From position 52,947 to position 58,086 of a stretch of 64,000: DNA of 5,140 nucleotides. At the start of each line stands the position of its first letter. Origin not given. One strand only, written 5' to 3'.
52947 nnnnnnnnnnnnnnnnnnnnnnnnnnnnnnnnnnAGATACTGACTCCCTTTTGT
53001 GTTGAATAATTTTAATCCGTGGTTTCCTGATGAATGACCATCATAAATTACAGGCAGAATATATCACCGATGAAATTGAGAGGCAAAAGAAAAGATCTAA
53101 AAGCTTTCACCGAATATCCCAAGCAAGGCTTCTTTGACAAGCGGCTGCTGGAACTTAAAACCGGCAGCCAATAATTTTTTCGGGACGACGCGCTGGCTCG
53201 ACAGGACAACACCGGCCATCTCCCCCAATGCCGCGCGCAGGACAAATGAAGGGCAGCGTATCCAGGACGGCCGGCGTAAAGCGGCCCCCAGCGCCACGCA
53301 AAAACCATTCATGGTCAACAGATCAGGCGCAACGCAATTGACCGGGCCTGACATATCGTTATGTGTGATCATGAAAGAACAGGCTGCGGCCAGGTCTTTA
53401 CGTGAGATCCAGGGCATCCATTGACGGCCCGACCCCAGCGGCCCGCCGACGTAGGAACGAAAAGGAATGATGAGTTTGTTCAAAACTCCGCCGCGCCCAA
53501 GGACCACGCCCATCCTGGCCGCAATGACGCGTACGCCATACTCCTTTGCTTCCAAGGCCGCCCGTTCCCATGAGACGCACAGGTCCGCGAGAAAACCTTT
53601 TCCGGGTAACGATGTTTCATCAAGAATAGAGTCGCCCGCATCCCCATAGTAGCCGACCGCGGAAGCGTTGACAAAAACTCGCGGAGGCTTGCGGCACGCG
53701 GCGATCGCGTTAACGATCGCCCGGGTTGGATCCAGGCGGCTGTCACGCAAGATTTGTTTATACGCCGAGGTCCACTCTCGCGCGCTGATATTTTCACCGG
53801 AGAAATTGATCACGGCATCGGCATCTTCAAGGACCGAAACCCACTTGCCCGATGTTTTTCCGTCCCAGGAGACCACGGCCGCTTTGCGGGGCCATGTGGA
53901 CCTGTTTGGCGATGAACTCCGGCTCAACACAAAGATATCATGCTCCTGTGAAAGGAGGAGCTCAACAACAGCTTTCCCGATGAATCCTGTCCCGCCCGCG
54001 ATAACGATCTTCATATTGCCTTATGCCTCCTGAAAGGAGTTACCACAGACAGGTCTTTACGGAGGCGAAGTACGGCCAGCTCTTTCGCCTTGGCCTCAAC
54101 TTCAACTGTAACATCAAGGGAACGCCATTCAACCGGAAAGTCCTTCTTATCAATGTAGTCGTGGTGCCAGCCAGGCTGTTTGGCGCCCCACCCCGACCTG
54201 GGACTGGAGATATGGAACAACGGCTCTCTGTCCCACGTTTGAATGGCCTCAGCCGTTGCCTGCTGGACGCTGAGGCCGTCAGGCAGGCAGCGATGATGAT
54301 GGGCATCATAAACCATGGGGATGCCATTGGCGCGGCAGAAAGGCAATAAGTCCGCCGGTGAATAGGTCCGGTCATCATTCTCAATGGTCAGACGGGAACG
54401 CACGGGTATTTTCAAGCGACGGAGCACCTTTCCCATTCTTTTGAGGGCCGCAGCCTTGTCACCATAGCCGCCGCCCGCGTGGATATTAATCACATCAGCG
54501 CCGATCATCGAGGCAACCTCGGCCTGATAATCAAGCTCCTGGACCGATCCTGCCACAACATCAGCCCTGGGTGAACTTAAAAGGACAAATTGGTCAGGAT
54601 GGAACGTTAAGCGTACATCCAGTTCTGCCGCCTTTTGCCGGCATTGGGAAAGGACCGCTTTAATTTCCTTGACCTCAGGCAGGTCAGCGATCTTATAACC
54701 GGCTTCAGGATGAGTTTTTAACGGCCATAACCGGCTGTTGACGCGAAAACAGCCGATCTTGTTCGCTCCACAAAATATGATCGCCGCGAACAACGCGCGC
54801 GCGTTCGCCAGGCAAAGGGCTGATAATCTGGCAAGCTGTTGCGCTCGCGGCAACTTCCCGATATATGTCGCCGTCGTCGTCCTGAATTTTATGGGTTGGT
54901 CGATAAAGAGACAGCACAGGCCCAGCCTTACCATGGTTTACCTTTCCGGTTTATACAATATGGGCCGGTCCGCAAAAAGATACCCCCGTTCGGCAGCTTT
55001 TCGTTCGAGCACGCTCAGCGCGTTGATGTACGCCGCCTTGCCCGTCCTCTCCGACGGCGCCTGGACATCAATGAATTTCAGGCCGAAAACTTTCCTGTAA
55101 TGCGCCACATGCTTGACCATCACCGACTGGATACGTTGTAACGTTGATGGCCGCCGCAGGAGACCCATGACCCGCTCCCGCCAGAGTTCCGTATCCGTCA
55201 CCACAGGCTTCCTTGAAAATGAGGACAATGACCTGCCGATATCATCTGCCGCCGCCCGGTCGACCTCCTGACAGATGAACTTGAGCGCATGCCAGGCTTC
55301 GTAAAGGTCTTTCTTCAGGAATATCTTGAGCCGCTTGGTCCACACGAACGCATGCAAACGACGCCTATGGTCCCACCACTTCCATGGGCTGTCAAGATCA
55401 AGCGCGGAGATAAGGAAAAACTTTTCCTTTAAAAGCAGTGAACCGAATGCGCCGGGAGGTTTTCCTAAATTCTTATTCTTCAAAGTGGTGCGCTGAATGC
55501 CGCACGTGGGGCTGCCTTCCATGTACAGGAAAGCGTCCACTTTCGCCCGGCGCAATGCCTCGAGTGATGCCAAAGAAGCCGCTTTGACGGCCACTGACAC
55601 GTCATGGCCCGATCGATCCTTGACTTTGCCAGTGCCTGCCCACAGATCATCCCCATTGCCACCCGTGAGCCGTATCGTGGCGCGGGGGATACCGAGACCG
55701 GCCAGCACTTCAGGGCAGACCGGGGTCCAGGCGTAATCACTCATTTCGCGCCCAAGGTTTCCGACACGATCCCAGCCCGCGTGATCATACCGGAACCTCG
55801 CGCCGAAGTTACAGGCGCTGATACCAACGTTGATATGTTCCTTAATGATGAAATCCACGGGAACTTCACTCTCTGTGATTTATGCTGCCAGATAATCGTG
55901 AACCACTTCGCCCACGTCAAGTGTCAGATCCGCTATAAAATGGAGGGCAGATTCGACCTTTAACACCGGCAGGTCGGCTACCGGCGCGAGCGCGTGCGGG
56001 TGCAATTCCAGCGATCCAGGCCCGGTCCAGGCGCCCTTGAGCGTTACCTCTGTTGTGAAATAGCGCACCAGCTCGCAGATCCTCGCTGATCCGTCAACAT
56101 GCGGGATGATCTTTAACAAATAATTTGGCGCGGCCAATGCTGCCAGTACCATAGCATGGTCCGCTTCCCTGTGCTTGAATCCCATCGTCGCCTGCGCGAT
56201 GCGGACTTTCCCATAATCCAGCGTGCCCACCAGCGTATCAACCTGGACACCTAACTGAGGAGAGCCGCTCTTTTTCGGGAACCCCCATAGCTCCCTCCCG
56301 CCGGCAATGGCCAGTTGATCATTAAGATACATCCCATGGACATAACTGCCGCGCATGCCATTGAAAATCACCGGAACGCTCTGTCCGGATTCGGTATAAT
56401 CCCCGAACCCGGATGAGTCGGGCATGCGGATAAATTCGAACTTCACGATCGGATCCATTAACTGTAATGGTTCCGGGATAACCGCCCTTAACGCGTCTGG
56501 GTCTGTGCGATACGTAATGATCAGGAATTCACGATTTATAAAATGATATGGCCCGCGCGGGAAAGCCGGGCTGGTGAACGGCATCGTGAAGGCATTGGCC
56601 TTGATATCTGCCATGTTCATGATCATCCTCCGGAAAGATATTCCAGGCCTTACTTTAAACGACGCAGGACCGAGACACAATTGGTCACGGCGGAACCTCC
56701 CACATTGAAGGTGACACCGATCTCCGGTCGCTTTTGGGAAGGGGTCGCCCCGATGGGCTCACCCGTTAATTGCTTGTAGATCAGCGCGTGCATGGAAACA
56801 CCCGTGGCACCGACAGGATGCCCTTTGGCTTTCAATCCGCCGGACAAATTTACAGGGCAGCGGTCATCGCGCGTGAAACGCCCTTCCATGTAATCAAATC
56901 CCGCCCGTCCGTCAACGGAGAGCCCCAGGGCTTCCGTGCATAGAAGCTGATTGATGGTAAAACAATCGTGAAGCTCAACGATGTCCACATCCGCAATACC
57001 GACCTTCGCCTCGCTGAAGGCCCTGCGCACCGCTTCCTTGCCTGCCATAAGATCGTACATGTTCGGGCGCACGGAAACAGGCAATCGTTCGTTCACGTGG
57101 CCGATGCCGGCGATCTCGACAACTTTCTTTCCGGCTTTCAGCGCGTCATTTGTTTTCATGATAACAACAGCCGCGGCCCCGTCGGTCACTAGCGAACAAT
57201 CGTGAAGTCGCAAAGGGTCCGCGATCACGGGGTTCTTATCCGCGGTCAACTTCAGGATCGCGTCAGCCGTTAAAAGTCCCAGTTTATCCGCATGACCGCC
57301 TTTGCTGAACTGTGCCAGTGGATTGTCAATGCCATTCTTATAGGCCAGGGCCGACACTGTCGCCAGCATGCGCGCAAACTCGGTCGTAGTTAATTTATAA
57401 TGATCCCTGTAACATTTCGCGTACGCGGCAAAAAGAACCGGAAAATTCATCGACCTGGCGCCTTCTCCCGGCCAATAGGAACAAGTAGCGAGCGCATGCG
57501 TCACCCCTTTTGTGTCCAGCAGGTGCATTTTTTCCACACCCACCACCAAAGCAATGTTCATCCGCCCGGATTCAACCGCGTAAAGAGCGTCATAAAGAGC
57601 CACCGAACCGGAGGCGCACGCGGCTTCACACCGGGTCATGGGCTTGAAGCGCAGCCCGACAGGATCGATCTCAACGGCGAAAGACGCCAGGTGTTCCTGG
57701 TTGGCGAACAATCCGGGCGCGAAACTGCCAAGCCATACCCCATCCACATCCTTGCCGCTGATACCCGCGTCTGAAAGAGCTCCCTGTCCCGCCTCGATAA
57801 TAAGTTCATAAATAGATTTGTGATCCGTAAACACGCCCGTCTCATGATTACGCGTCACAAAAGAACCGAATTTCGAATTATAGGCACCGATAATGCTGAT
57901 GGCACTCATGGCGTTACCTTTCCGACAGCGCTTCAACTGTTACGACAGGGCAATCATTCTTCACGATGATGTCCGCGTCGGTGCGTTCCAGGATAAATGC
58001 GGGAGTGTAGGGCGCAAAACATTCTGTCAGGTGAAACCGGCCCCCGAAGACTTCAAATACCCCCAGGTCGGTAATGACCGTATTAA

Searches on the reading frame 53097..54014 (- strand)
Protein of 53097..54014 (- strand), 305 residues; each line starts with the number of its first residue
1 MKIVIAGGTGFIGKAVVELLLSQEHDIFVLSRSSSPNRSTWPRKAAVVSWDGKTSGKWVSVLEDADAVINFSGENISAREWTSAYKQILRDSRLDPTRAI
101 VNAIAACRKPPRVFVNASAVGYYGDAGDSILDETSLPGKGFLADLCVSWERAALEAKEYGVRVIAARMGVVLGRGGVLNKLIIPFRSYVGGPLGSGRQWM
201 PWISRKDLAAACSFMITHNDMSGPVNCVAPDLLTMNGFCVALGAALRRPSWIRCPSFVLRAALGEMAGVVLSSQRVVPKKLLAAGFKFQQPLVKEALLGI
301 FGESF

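Call 49: search_protein_families(library=pfam, proteins=[window:53097-54014:-], max_evalue=0.00001)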
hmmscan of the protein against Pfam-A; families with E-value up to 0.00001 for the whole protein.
window:53097-54014:- (305 aa): 4 families
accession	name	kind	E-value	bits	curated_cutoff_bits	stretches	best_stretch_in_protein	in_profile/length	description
PF01370.27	Epimerase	-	2.4e-23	83.3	20.9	1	3-221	1-230/240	NAD dependent epimerase/dehydratase family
PF08338.16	DUF1731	-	1.6e-18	66.6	27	1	255-297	2-44/47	Domain of unknown function (DUF1731)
PF13460.12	NAD_binding_10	-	3.9e-08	33.8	27.2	1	7-125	1-104/184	NAD(P)H-binding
PF16363.11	GDP_Man_Dehyd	-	2.1e-07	31.2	27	1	5-134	2-144/332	GDP-mannose 4,6 dehydratase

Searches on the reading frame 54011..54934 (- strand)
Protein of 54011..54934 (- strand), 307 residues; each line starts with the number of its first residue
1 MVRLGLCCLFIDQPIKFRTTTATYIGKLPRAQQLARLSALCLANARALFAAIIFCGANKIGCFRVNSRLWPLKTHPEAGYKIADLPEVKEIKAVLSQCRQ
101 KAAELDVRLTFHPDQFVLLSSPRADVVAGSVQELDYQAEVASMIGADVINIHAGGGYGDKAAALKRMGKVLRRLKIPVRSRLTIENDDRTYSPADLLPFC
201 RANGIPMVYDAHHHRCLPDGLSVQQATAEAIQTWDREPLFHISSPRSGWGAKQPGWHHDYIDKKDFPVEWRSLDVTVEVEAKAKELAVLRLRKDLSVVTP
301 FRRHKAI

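Call 49: search_protein_families(library=pfam, proteins=[window:54011-54934:-], max_evalue=0.00001)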
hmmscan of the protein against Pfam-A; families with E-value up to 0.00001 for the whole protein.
window:54011-54934:- (307 aa): 2 families
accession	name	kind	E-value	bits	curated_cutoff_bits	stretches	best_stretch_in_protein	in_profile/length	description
PF03851.20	UvdE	-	5.4e-53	180.4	24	1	5-263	2-265/275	UV-endonuclease UvdE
PF01261.30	AP_endonuc_2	-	5.8e-07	29.9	31.1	1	92-256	27-197/249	Xylose isomerase-like TIM barrel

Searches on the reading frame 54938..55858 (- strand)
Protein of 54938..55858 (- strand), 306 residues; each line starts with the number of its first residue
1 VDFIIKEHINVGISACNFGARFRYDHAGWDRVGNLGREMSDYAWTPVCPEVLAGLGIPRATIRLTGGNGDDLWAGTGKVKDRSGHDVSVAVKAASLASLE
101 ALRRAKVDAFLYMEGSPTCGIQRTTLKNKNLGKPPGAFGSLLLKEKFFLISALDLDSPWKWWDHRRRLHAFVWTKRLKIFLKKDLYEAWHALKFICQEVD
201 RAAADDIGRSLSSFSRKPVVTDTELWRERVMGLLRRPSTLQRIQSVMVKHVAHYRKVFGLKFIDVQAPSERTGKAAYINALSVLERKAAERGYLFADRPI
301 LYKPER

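Call 49: search_protein_families(library=pfam, proteins=[window:54938-55858:-], max_evalue=0.00001)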
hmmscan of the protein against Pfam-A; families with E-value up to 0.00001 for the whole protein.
window:54938-55858:- (306 aa): 1 family
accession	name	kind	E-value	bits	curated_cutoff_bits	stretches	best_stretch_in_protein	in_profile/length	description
PF04463.17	2-thiour_desulf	-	2.5e-23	83.1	34.7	1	11-151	1-138/141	2-thiouracil desulfurase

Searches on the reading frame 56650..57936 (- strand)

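Call 49: search_protein_families(library=pfam, proteins=[window:56650-57936:-], max_evalue=0.00001)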
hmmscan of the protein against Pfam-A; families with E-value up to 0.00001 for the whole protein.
window:56650-57936:- (428 aa): 4 families
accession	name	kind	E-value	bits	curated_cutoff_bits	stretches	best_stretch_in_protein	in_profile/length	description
PF22691.2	Thiolase_C_1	-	8.3e-29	100.6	28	1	286-426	8-144/144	Thiolase C-terminal domain-like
PF00108.29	Thiolase_N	-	5.3e-16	59.2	26.4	1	15-146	3-124/260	Thiolase, N-terminal domain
PF02803.24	Thiolase_C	-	5.7e-10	39.3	27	1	297-391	22-98/123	Thiolase, C-terminal domain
PF08545.16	ACP_syn_III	-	2.9e-07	30.7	24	0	104-138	4-38/80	3-Oxoacyl-[acyl-carrier-protein (ACP)] synthase III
